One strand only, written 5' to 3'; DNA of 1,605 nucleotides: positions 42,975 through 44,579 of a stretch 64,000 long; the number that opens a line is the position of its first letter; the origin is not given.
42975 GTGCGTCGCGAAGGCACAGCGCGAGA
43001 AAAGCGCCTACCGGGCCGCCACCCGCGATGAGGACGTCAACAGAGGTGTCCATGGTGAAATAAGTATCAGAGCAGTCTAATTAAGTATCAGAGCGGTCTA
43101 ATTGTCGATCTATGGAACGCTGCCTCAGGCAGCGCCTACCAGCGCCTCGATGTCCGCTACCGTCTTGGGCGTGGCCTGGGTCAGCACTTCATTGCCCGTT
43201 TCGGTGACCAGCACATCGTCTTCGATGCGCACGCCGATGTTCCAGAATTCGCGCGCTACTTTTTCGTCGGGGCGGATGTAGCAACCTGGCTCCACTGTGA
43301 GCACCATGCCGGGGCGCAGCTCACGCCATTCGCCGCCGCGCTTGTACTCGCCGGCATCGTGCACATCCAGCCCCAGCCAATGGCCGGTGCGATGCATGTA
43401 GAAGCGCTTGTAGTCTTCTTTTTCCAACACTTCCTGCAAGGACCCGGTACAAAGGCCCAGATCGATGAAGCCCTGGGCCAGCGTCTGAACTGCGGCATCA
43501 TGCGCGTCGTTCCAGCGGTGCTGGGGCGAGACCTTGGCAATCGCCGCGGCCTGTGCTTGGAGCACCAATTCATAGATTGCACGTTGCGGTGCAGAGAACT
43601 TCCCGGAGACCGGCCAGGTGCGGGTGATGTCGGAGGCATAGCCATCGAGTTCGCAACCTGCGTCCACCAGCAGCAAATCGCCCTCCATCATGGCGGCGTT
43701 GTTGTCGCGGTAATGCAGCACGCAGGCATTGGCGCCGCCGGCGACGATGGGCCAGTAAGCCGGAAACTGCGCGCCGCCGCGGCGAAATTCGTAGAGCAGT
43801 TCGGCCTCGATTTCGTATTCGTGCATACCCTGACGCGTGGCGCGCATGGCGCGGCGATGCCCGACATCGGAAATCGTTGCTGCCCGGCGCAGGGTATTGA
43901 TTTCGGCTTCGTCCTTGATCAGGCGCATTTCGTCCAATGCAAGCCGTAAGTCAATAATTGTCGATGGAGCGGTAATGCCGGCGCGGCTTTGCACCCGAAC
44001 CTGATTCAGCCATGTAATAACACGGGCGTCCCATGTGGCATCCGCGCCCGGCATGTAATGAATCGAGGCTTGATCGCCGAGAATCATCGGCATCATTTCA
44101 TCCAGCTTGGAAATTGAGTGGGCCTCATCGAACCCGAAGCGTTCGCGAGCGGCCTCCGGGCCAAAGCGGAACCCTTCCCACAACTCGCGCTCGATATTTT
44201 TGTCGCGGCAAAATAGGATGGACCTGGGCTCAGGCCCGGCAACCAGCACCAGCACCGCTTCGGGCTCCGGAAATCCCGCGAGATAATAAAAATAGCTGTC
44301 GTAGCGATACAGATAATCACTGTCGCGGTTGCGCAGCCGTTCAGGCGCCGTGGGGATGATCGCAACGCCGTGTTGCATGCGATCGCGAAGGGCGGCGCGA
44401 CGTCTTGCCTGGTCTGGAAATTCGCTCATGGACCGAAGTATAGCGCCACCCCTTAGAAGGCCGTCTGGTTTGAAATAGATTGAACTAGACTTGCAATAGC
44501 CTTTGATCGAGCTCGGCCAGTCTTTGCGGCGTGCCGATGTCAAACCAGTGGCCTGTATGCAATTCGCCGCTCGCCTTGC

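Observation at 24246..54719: Dispersed 18-21-nt repeat family (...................-like) at four intergenic loci, mostly as head-to-tail arrays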

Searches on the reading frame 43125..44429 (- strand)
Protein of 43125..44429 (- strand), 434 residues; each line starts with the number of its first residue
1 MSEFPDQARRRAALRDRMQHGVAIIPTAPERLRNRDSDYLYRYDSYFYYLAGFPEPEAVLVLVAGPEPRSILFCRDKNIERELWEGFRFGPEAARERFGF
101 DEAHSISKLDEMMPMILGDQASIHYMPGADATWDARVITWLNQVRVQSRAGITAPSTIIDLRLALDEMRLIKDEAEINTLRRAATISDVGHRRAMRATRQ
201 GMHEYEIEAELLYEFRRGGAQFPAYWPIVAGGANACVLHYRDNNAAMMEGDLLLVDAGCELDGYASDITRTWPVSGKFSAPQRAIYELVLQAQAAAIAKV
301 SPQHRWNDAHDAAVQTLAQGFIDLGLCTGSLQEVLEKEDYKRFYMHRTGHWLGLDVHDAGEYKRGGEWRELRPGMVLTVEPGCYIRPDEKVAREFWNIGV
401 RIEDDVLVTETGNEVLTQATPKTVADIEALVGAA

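Call 63: find_homologous_proteins(query=window:43125-44429:-, max_evalue=1e-80)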
Query window:43125-44429:- (434 aa): 7998 proteins with E <= 1e-80 among 8000 candidates; the best 120 are listed.
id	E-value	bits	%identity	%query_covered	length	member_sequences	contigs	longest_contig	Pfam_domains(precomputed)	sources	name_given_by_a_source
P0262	2.2e-296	1000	100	100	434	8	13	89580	PF00557.30,PF05195.23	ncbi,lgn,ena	-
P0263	4.1e-270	914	91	100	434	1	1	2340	PF00557.30,PF05195.23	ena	-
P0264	3.0e-263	891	88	100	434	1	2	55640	PF00557.30,PF05195.23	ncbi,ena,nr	ncbi:MAG: M24 family metallopeptidase [Betaproteobacteria bacterium]|nr:M24 family metallopeptidase 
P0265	5.7e-258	874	85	100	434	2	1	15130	PF00557.30,PF05195.23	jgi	jgi:Xaa-Pro aminopeptidase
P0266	1.4e-253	859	86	100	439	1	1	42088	PF00557.30,PF05195.23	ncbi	ncbi:MAG: aminopeptidase P N-terminal domain-containing protein [Burkholderiales bacterium]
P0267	3.0e-251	852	84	100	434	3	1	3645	PF00557.30,PF05195.23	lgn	-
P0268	4.8e-251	851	84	100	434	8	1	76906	PF00557.30,PF05195.23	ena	-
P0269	1.3e-250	850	84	100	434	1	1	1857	PF00557.30,PF05195.23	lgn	-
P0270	1.8e-250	849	84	100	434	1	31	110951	PF00557.30,PF05195.23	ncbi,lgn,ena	-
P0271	2.1e-250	849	83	100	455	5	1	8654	PF00557.30,PF05195.23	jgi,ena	-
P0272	2.5e-250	849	84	100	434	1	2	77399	PF00557.30,PF05195.23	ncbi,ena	-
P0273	5.8e-250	847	84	100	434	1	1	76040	PF00557.30,PF05195.23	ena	-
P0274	9.0e-250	847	83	100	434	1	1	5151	PF00557.30,PF05195.23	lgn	-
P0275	1.2e-249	846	83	100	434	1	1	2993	PF00557.30,PF05195.23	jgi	jgi:Xaa-Pro aminopeptidase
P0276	1.6e-249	846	84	100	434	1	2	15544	PF00557.30,PF05195.23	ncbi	-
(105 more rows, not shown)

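Call 64: find_encoding_contigs(protein=P0264, flank=10000, max_places=2)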
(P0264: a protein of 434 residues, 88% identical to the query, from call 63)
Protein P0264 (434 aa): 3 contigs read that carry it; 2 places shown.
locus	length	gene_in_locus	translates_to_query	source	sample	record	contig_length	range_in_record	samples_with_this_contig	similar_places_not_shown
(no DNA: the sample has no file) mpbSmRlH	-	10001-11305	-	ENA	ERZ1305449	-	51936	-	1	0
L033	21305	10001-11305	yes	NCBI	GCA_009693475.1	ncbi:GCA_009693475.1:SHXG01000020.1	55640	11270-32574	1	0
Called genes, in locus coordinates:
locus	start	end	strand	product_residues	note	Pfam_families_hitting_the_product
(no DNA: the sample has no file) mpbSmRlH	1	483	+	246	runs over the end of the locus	PF01553:Acyltransferase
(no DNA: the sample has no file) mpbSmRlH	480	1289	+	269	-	PF01863:YgjP-like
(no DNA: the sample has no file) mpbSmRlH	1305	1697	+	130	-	PF00903:Glyoxalase, PF13669:Glyoxalase_4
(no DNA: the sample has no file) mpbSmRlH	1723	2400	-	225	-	-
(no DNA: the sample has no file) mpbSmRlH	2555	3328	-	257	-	PF00398:RrnaAD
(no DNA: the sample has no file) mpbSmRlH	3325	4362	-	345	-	PF04166:PdxA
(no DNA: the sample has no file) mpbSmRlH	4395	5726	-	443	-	PF13623:SurA_N_2, PF13624:SurA_N_3, PF09312:SurA_N, PF13145:Rotamase_2, PF13616:Rotamase_3, PF00639:Rotamase, PF13616:Rotamase_3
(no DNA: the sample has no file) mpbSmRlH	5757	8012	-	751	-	PF03968:LptD_N (weak), PF04453:LptD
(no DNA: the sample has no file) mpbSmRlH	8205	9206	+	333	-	PF01636:APH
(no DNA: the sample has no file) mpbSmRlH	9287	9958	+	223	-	PF00483:NTP_transferase, PF12804:NTP_transf_3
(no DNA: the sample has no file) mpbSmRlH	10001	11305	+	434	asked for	PF05195:AMP_N, PF00557:Peptidase_M24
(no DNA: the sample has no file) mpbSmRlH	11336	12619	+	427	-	PF01494:FAD_binding_3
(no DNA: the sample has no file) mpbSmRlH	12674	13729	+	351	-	PF01207:Dus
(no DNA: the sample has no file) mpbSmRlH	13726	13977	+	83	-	PF02954:HTH_8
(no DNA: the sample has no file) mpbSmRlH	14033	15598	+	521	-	PF02142:MGS, PF01808:AICARFT_IMPCHas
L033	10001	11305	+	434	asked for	PF05195:AMP_N, PF00557:Peptidase_M24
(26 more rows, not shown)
